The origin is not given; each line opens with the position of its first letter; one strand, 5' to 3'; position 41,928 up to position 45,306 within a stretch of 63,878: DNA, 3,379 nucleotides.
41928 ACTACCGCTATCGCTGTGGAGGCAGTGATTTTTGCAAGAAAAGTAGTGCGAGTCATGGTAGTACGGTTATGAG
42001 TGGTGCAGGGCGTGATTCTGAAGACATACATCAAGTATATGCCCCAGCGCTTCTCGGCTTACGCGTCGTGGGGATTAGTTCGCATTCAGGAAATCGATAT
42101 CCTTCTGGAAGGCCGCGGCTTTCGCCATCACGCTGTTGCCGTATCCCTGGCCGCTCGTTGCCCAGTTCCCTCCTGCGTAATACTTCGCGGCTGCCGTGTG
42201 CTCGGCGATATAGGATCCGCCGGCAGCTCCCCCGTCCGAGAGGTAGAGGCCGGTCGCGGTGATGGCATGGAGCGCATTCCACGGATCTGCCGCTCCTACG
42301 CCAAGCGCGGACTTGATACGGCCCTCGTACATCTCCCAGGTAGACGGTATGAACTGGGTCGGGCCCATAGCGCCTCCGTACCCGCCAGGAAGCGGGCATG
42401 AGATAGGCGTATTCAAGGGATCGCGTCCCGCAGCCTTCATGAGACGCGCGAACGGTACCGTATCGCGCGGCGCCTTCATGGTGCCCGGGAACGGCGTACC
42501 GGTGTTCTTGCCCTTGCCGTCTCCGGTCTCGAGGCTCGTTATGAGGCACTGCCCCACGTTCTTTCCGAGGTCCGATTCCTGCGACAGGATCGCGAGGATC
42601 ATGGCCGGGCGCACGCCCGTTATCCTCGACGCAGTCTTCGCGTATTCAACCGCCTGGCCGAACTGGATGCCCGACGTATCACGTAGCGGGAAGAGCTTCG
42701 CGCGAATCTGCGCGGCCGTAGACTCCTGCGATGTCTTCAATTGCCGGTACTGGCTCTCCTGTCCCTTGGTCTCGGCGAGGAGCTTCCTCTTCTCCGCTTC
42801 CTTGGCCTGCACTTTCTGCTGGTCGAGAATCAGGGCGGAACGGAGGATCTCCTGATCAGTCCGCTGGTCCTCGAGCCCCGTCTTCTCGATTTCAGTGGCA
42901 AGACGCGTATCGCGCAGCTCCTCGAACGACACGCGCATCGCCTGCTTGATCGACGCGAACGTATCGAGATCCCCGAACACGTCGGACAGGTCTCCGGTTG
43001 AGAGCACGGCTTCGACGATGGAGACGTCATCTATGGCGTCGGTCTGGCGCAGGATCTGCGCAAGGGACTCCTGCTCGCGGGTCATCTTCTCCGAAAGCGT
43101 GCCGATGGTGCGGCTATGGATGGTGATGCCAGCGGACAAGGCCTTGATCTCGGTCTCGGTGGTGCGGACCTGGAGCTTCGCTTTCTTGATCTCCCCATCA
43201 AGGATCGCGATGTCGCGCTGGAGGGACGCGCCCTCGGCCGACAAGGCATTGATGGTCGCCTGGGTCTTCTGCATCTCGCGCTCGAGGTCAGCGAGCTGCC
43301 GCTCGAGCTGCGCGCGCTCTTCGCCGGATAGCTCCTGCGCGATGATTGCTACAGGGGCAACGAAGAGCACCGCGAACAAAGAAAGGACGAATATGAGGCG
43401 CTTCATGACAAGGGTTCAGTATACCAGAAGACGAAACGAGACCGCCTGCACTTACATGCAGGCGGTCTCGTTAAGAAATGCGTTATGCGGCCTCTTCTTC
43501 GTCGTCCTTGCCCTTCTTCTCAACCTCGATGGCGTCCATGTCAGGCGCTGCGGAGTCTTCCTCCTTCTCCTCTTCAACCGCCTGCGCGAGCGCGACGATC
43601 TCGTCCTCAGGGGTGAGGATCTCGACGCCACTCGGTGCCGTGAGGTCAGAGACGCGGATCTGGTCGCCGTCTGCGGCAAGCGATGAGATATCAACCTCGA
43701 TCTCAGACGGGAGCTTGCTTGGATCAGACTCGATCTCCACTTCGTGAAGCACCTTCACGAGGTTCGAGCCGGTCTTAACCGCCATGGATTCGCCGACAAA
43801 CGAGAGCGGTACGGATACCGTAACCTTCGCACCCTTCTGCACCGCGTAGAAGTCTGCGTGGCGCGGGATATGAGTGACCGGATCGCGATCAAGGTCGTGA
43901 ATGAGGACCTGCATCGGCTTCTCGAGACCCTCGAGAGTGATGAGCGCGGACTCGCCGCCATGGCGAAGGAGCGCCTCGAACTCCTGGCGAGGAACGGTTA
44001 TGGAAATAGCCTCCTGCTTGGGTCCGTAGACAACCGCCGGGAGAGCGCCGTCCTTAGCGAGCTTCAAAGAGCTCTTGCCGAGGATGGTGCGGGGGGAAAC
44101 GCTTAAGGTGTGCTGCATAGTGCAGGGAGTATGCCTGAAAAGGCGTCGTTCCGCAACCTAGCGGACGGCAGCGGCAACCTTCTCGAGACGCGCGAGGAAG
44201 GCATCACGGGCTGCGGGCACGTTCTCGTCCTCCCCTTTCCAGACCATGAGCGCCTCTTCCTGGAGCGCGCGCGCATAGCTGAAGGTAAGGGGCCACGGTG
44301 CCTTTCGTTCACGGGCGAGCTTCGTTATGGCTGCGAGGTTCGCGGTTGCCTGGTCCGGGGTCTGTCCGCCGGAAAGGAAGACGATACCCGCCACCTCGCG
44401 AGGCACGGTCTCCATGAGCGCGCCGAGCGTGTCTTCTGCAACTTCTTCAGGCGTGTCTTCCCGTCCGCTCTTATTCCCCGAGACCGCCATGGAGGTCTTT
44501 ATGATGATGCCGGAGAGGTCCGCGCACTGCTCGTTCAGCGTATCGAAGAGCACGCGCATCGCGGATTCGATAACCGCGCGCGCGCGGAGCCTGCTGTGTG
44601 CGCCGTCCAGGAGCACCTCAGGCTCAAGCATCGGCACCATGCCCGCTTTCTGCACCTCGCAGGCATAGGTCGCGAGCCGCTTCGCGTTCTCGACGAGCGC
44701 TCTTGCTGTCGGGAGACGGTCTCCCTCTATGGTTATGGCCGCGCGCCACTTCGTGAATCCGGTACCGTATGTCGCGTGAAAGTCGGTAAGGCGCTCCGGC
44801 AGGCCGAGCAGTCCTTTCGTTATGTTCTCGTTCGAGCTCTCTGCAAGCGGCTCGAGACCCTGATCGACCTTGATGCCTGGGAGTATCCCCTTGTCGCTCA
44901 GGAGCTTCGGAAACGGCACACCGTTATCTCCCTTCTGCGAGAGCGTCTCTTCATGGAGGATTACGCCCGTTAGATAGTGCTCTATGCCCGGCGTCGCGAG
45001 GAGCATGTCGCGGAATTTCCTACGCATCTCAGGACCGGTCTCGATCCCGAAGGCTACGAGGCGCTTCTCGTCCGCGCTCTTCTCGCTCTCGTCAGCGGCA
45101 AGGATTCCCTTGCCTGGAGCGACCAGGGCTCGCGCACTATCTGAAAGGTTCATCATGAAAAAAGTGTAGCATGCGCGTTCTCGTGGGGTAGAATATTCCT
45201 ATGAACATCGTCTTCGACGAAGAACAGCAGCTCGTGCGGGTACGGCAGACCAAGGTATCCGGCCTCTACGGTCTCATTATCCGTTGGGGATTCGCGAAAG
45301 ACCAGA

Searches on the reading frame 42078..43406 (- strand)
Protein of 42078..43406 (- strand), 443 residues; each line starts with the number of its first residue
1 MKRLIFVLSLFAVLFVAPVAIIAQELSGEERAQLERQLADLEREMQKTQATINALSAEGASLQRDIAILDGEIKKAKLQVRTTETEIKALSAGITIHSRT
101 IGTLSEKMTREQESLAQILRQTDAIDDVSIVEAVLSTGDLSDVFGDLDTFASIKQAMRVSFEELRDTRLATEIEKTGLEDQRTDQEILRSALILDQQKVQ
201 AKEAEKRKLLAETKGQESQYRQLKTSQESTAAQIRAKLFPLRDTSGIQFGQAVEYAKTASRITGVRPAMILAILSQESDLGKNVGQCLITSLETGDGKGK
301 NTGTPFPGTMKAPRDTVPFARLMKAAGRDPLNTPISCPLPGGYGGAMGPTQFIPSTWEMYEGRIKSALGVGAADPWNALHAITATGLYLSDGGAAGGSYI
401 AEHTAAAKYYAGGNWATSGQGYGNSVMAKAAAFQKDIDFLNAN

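Call 14: search_protein_families(library=pfam, proteins=[window:42078-43406:-], max_evalue=0.001)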
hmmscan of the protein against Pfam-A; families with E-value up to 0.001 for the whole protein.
window:42078-43406:- (443 aa): 1 family
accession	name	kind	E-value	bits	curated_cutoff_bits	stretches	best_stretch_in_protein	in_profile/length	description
PF13406.11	SLT_2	-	6.9e-10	39.1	24.3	1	199-396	16-203/292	Transglycosylase SLT domain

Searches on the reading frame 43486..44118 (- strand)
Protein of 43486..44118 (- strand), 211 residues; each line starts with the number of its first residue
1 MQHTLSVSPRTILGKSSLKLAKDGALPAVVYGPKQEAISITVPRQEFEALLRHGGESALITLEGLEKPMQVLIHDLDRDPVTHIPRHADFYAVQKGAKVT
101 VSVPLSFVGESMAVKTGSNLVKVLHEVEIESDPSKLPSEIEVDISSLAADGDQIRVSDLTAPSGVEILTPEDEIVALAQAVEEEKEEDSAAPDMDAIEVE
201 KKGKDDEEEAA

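Call 14: search_protein_families(library=pfam, proteins=[window:43486-44118:-], max_evalue=0.001)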
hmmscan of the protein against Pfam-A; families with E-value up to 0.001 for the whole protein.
window:43486-44118:- (211 aa): 2 families
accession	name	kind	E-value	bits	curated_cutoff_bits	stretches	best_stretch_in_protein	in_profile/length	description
PF14693.11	Ribosomal_TL5_C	-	1.4e-22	80.3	27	1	98-178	1-80/84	Ribosomal protein TL5, C-terminal domain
PF01386.24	Ribosomal_L25p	-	8.2e-17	61.9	23.6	1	5-90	1-82/82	Ribosomal L25p family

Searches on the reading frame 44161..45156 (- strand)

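Call 14: search_protein_families(library=pfam, proteins=[window:44161-45156:-], max_evalue=0.001)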
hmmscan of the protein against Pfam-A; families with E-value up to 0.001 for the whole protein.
window:44161-45156:- (332 aa): 1 family
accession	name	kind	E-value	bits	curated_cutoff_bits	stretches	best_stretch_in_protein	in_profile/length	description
PF00274.25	Glycolytic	-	1.2e-99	333.8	22.2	1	4-330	2-324/349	Fructose-bisphosphate aldolase class-I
